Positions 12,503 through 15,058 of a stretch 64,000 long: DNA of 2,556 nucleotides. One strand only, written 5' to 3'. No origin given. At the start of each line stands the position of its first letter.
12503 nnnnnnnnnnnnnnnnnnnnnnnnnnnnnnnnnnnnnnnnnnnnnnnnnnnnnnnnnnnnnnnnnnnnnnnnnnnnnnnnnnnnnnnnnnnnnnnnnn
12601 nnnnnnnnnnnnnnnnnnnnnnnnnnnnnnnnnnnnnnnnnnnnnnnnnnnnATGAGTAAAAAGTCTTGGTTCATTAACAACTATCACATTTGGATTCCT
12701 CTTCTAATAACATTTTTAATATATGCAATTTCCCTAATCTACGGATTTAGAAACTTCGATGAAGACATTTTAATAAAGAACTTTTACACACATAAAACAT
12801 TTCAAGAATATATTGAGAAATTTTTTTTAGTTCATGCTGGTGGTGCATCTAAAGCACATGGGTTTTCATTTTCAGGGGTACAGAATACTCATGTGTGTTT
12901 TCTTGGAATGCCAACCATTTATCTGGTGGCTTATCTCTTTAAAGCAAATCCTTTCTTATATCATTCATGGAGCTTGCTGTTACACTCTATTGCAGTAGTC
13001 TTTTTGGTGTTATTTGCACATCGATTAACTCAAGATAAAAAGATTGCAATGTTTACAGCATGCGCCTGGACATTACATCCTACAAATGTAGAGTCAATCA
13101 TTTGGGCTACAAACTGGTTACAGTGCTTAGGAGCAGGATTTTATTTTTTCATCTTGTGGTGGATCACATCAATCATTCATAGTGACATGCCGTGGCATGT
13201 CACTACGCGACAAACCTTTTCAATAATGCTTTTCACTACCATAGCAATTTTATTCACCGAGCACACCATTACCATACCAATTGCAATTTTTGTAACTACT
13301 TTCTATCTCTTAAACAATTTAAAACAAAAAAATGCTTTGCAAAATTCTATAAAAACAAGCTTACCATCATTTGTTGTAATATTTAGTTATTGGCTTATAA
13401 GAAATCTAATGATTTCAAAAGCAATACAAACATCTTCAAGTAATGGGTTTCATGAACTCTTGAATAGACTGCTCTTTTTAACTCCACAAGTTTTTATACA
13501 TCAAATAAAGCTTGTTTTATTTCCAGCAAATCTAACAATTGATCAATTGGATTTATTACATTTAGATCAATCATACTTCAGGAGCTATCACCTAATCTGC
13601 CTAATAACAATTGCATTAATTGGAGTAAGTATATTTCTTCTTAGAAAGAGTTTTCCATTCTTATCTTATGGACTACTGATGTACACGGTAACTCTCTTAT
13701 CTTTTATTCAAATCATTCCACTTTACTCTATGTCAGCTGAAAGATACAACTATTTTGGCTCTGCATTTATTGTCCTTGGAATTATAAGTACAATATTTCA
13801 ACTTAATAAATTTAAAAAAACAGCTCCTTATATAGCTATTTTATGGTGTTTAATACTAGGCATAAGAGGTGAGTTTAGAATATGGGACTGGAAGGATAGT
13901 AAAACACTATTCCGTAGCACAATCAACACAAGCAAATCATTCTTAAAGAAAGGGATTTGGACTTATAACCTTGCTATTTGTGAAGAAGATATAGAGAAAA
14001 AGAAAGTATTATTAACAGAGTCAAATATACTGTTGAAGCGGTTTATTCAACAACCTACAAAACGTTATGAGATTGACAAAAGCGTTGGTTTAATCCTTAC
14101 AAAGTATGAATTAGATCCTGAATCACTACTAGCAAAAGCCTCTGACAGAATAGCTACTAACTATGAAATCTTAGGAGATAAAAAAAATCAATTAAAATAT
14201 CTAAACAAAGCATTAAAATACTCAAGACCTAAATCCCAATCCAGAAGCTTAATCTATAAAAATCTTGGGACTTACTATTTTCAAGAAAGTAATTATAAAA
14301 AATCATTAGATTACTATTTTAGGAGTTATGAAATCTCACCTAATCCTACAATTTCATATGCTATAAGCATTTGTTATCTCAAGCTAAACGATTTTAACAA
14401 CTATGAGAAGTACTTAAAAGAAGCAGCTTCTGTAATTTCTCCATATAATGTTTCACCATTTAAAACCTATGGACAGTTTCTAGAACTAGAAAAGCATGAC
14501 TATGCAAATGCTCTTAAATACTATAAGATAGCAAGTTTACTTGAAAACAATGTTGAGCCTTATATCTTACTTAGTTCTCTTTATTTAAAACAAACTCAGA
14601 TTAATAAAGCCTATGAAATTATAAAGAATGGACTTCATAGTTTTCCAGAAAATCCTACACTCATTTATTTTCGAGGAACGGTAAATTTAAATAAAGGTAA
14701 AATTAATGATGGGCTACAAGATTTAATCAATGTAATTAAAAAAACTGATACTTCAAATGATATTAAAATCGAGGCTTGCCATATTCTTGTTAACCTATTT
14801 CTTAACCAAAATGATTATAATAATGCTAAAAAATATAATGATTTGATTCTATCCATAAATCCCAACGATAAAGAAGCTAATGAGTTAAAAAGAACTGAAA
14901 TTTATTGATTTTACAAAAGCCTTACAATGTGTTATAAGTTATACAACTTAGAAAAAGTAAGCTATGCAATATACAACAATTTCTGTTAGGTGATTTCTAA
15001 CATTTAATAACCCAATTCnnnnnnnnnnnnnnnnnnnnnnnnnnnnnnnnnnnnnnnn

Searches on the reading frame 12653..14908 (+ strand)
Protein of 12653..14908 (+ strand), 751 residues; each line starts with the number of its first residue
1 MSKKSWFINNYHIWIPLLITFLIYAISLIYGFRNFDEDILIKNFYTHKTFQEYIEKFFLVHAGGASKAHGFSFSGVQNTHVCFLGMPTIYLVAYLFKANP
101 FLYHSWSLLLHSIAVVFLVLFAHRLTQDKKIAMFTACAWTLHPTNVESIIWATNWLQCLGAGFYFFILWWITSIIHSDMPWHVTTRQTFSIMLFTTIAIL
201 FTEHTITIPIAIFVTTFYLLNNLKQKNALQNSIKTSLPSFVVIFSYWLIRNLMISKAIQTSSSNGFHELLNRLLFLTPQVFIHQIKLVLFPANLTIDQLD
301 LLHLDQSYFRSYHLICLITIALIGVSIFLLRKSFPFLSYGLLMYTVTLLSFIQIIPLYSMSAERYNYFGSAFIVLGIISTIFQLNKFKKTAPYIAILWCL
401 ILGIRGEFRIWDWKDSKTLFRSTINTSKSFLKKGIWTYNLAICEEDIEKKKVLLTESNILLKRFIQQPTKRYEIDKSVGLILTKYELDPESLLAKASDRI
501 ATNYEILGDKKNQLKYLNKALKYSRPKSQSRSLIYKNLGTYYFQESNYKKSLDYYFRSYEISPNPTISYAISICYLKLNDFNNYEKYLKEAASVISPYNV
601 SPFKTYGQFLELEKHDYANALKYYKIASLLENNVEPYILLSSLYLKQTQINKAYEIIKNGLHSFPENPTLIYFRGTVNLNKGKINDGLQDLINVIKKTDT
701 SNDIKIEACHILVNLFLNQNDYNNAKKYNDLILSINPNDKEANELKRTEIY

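Call 4: search_protein_families(library=pfam, proteins=[window:12653-14908:+], max_evalue=0.1)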
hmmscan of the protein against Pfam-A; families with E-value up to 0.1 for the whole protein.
window:12653-14908:+ (751 aa): 13 families
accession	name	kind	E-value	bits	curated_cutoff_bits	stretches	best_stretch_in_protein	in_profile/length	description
PF13181.12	TPR_8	-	8.6e-09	35.3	25.7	0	707-739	2-34/34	Tetratricopeptide repeat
PF14559.12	TPR_19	-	1e-06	29.4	25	1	612-668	2-59/68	Tetratricopeptide repeat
PF25068.1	ARM_TT21_4th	-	3.2e-06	27.9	30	2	614-663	12-61/153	Tetratricopeptide repeat protein 21 forth ARM domain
PF25062.1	ARM_TT21_N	-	5.5e-06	26.7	40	1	644-701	4-60/222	Tetratricopeptide repeat protein 21 N-terminal ARM repeat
PF12895.13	ANAPC3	-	1.8e-05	25.4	27.2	1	614-689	2-77/82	Anaphase-promoting complex, cyclosome, subunit 3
PF14853.12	Fis1_TPR_C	-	0.00021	21.9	25.3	1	719-747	14-42/53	Fis1 C-terminal tetratricopeptide repeat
PF13424.12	TPR_12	-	0.00024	21.7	30.1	1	499-562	8-75/77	Tetratricopeptide repeat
PF00515.34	TPR_1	-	0.00026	21.1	27.8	1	534-564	3-33/34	Tetratricopeptide repeat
PF10300.15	Iml2-TPR_39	-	0.00029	20.1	22.2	1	638-736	240-332/467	Iml2/Tetratricopeptide repeat protein 39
PF13371.12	TPR_9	-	0.0032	17.9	35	0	642-703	3-64/73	Tetratricopeptide repeat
PF07719.23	TPR_2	-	0.0045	17.5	27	0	534-564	3-33/34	Tetratricopeptide repeat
PF25570.1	TPR_DENND3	-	0.022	15.2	27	1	670-700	49-78/115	DENND3-like, TPR repeats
PF25063.1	ARM_TT21_C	-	0.023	15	35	0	517-580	118-179/209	Tetratricopeptide repeat protein 21 C-terminal ARM domain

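Call 13: search_protein_families(library=ncbifam, proteins=[window:12653-14908:+], max_evalue=0.1)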
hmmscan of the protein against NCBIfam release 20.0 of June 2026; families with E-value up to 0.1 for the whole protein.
window:12653-14908:+ (751 aa): 10 families
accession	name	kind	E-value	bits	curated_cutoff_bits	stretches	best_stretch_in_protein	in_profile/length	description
TIGR02917.1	PEP_TPR_lipo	equivalog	6.5e-12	44.2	312.2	1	564-742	362-535/899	XrtA/PEP-CTERM system TPR-repeat protein PrsT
NF047507.1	TPR_BatC_Lepto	exception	3e-08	33.4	175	1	660-743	50-133/214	TPR repeat-containing protein BatC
NF040959.1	MamA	equivalog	3.6e-07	29.8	200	2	616-691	86-162/204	magnetosome protein MamA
NF052312.1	T9SS_PorW_SprE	equivalog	9.4e-06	24.5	250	1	500-594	296-391/716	type IX secretion system periplasmic lipoprotein PorW/SprE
TIGR00990.1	3a0801s09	subfamily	1.8e-05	23.6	757.25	1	530-740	329-542/615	mitochondrial import receptor subunit TOM70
TIGR02552.1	LcrH_SycD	equivalog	5.2e-05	23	104.8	1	538-594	58-115/136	SycD/LcrH family type III secretion system chaperone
NF008756.0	PRK11788.1-4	equivalog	0.00019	20.6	474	1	464-594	149-278/389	lipopolysaccharide assembly protein LapB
TIGR02521.1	type_IV_pilW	equivalog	0.0012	18.5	154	1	494-625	65-193/234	type IV pilus biogenesis/stability protein PilW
NF002725.1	PRK02603.1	equivalog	0.0014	18.7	143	1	508-575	49-116/173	photosystem I assembly protein Ycf3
NF041522.1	TPR_sll0314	equivalog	0.015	14.6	225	1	647-686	193-232/275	Sll0314/Alr1548 family TPR repeat-containing protein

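Call 62: find_homologous_proteins(query=window:12653-14908:+)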
Query window:12653-14908:+ (751 aa): 48 proteins with E <= 0.001 among 8000 candidates.
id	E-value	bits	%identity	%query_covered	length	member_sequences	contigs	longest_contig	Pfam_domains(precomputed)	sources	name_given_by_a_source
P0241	0.0e+0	1688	100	100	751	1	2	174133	PF14559.13,PF25062.2,PF25068.3,PF12895.14,PF13181.13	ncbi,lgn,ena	-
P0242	1.0e-263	895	56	98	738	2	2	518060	PF25068.3,PF12895.14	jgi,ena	-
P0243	1.3e-259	882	55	99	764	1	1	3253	PF14559.13,PF25068.3,PF00515.35,PF12895.14,PF13181.13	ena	-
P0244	1.1e-254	865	55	97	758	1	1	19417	PF25068.3,PF00515.35,PF12895.14,PF13181.13,PF07719.24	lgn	-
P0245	6.6e-246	836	55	95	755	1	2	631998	PF14559.13,PF25068.3,PF00515.35,PF12895.14,PF13424.13,PF13176.13,PF13428.13,PF13181.13,PF07719.24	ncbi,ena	-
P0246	5.0e-245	833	55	95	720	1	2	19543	PF13181.13,PF07719.24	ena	-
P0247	7.1e-244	830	54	99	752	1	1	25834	PF13181.13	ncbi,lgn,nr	ncbi:MAG: hypothetical protein HY094_08270 [Candidatus Melainabacteria bacterium]|nr:hypothetical pr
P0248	6.7e-243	826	54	96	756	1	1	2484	PF14559.13,PF25068.3,PF00515.35,PF12895.14,PF13424.13,PF13428.13,PF13181.13,PF07719.24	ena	-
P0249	2.4e-242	825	53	95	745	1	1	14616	PF14559.13,PF25068.3,PF00515.35,PF12895.14,PF13424.13,PF13176.13,PF13428.13,PF13181.13,PF07719.24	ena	-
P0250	4.7e-242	824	52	99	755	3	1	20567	PF00515.35,PF12895.14,PF13428.13,PF13181.13,PF07719.24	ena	-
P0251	4.2e-241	820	52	99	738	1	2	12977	PF14559.13,PF25068.3,PF00515.35,PF12895.14,PF13424.13,PF13181.13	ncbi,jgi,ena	-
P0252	1.8e-237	808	54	96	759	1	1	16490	PF14559.13,PF25068.3,PF00515.35,PF12895.14,PF13424.13,PF13181.13,PF07719.24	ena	-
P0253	7.3e-235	800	51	99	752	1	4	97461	PF14559.13,PF25068.3,PF00515.35,PF12895.14,PF13424.13,PF13428.13,PF13181.13,PF07719.24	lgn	-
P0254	2.1e-234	798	52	96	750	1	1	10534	PF14559.13,PF25068.3,PF00515.35,PF12895.14,PF13424.13,PF13176.13,PF13428.13,PF13181.13,PF07719.24,PF13174.13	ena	-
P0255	5.5e-234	797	54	98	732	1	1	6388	PF14559.13,PF25068.3,PF00515.35,PF13424.13,PF13428.13,PF13181.13,PF07719.24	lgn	-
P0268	1.0e-213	730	48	98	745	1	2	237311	PF25063.1,PF14853.13,PF25062.2,PF13428.13,PF14559.13,PF25068.3,PF00515.35,PF12895.14,PF13424.13,PF13432.13,PF13181.13,PF07719.24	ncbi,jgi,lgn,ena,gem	-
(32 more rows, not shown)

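Call 75: predict_structure(alignment_id=A4)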
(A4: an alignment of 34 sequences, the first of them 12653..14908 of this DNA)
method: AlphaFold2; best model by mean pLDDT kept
length: 751 residues; sequences in the alignment: 34
mean_pLDDT: 88.8   pTM: 0.86
mean pLDDT of the five models: 88.8, 88.4, 88.4, 87.2, 86.3
residues with pLDDT >= 90: 508; 70-90: 172; 50-70: 60; < 50: 11
segments of 3 or more residues with pLDDT < 50: 258-263, 471-473
pLDDT, mean of each block of 10 residues (from residue 1): 80 96 95 66 73 88 65 64 84 89 95 98 96 98 94 89 97 81 72 95 93 95 88 93 91 61 60 85 93 85 81 93 95 94 92 68 91 96 84 95 95 93 91 93 94 98 81 55 79 93 97 98 89 95 97 97 91 97 97 85 96 96 95 94 94 96 94 95 94 94 94 93 93 94 79 50
secondary structure, 60 per line:
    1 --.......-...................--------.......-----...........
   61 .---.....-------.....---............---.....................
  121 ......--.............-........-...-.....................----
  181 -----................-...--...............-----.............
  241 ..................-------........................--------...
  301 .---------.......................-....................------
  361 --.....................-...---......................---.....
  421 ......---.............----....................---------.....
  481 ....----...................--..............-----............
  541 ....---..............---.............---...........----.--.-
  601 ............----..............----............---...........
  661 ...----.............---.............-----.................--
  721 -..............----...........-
elements in order (helices of 4 or more, strands of 3 or more residues): H3-9 H11-29 H38-44 H50-61 E65-69 E77-81 H85-96 H100-126 H129-141 H143-150 H156-176 H186-201 H208-222 H228-258 H266-289 H298-301 H311-333 H335-354 H363-383 H391-412 H416-426 H430-442 H447-466 H476-484 H489-507 H510-523 H529-544 H548-561 H565-577 H581-591 H601-612 H617-630 H635-646 H650-663 H668-680 H684-696 H702-718 H722-735 H740-750

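Call 77: fold_search(model_id=the predicted structure, library=pdb)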
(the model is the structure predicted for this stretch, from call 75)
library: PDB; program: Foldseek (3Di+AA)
matches with E <= 10: 1607; with E <= 0.001: 293
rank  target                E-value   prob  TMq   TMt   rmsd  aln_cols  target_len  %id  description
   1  8chy                  4.6e-10  1.00  0.30  0.72   5.4       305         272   22  Crystal structure of an 8-repeat consensus TPR superhelix with Zinc. (released 2024-02-21)
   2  9qhb                  5.7e-10  1.00  0.30  0.74   5.0       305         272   23  Crystal structure of 16-repeat CTPR protein with eliminated coordination sites (released 2025-10-22)
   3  9qhc_B                5.3e-09  1.00  0.28  0.71   4.8       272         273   24  Crystal structure of 8-repeat CTPR protein with eliminated coordination sites (released 2025-10-22)
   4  9qhc_A                2.7e-08  1.00  0.28  0.68   4.8       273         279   24  Crystal structure of 8-repeat CTPR protein with eliminated coordination sites (released 2025-10-22)
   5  1w3b_B                8.4e-08  1.00  0.29  0.53  11.3       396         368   15  The superhelical TPR domain of O-linked GlcNAc transferase reveals structural similarities to importin alpha. (released 2004-09-09)
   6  7yea_A                1.0e-07  1.00  0.27  0.21  14.1       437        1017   15  Human O-GlcNAc transferase Dimer (released 2023-07-12)
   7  7dkh_A                1.2e-07  1.00  0.16  0.14  26.5       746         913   14  Crystal structure of the Ctr9/Paf1/Cdc73/Rtf1 quaternary complex (released 2021-11-24)
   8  7y4i_A                1.6e-07  1.00  0.29  0.27  14.2       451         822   19  Crystal structure of SPINDLY in complex with GDP (released 2022-12-07)
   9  8dtf_A                1.8e-07  1.00  0.29  0.27  14.6       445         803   18  Cryo-EM structure of the full length Arabidopsis SPY with complete TPRs (released 2023-03-08)
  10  7ntf_A                2.8e-07  1.00  0.27  0.23  11.5       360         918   18  Cryo-EM structure of unliganded O-GlcNAc transferase (released 2021-11-17)
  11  6eou                  3.1e-07  1.00  0.33  0.66   6.0       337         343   14  O-GlcNAc transferase TPR domain with the intellectual disability associated mutation L254F (released 2018-05-09)
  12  7yeh_A                3.2e-07  1.00  0.30  0.24  10.4       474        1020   14  Cryo-EM structure of human OGT-OGA complex (released 2023-07-12)
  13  7y4i_B                3.3e-07  1.00  0.29  0.27  16.5       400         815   17  Crystal structure of SPINDLY in complex with GDP (released 2022-12-07)
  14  7dkh_I                4.2e-07  1.00  0.16  0.14  26.9       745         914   13  Crystal structure of the Ctr9/Paf1/Cdc73/Rtf1 quaternary complex (released 2021-11-24)
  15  1w3b_A                4.4e-07  1.00  0.30  0.54   9.7       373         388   16  The superhelical TPR domain of O-linked GlcNAc transferase reveals structural similarities to importin alpha. (released 2004-09-09)
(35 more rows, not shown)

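Call 80: find_encoding_contigs(protein=P0245, flank=10000, max_places=2)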
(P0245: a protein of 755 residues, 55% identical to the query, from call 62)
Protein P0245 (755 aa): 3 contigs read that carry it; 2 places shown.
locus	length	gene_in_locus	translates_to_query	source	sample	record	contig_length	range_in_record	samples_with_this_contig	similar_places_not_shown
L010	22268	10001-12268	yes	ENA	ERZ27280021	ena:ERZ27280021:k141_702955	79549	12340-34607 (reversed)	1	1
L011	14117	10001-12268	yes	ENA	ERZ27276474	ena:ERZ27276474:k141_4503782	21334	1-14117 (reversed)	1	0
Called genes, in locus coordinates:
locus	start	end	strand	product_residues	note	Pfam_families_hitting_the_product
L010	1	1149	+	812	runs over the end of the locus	PF07719:TPR_2 (faint), PF13428:TPR_14 (faint), PF14559:TPR_19 (faint)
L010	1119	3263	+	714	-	-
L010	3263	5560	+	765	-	PF07719:TPR_2 (faint), PF13428:TPR_14 (faint), PF13424:TPR_12 (weak)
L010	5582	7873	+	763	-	PF10060:DUF2298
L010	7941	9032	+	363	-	PF04055:Radical_SAM, PF13186:SPASM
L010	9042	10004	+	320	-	PF03706:LPG_synthase_TM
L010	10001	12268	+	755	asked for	PF00515:TPR_1 (faint), PF07719:TPR_2 (faint), PF13181:TPR_8 (faint), PF13424:TPR_12 (faint), PF12895:ANAPC3 (faint), PF13176:TPR_7 (faint), PF13428:TPR_14 (faint), PF25068:ARM_TT21_4th (weak), +1 more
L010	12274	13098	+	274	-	PF13489:Methyltransf_23, PF13847:Methyltransf_31 (faint), PF08241:Methyltransf_11, PF08242:Methyltransf_12 (weak)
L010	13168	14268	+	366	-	PF00483:NTP_transferase, PF12804:NTP_transf_3 (weak), PF25084:LbH_EIF2B (faint), PF25087:GMPPB_C (weak)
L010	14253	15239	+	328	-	PF00106:adh_short (weak), PF01073:3Beta_HSD, PF01370:Epimerase, PF02719:Polysacc_synt_2, PF04321:RmlD_sub_bind, PF07993:NAD_binding_4, PF16363:GDP_Man_Dehyd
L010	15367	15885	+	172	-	PF10543:ORF6N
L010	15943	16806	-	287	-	PF13472:Lipase_GDSL_2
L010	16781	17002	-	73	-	-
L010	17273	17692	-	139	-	-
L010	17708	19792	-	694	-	-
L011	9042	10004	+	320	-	PF03706:LPG_synthase_TM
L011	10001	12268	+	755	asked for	PF00515:TPR_1 (faint), PF07719:TPR_2 (faint), PF13181:TPR_8 (faint), PF13424:TPR_12 (faint), PF12895:ANAPC3 (faint), PF13176:TPR_7 (faint), PF13428:TPR_14 (faint), PF25068:ARM_TT21_4th (weak), +1 more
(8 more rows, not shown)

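Call 81: find_encoding_contigs(protein=P0268, flank=10000, max_places=2)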
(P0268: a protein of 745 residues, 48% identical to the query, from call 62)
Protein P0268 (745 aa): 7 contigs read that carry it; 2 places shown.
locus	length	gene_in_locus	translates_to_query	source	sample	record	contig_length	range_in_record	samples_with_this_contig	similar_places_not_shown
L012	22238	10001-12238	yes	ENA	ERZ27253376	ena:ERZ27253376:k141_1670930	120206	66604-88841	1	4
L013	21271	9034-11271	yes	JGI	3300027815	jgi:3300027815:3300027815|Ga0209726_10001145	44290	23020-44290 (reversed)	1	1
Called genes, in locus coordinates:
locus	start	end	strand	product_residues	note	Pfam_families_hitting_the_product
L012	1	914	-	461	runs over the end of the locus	PF13385:Laminin_G_3 (weak)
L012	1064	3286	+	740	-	-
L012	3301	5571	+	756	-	-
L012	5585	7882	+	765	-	PF10060:DUF2298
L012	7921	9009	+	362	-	PF04055:Radical_SAM, PF13186:SPASM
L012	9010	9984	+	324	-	PF03706:LPG_synthase_TM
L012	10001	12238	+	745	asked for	PF13424:TPR_12 (faint), PF25063:ARM_TT21_C (faint), PF00515:TPR_1 (faint), PF07719:TPR_2 (faint), PF25068:ARM_TT21_4th (faint), PF13181:TPR_8 (faint), PF12895:ANAPC3 (weak), PF14853:Fis1_TPR_C (weak), +4 more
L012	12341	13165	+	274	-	PF13489:Methyltransf_23, PF08241:Methyltransf_11, PF13847:Methyltransf_31 (weak)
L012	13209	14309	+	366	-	PF00483:NTP_transferase, PF12804:NTP_transf_3 (faint), PF25084:LbH_EIF2B (weak), PF00132:Hexapep (faint), PF25087:GMPPB_C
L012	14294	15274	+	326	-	PF01073:3Beta_HSD, PF01370:Epimerase, PF02719:Polysacc_synt_2, PF04321:RmlD_sub_bind, PF13460:NAD_binding_10 (weak), PF16363:GDP_Man_Dehyd, PF07993:NAD_binding_4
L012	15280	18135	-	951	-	-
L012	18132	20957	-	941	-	-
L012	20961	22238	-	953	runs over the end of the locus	-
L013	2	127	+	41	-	?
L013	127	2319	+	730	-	-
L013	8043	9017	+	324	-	PF03706:LPG_synthase_TM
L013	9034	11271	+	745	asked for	PF13424:TPR_12 (faint), PF25063:ARM_TT21_C (faint), PF00515:TPR_1 (faint), PF07719:TPR_2 (faint), PF25068:ARM_TT21_4th (faint), PF13181:TPR_8 (faint), PF12895:ANAPC3 (weak), PF14853:Fis1_TPR_C (weak), +4 more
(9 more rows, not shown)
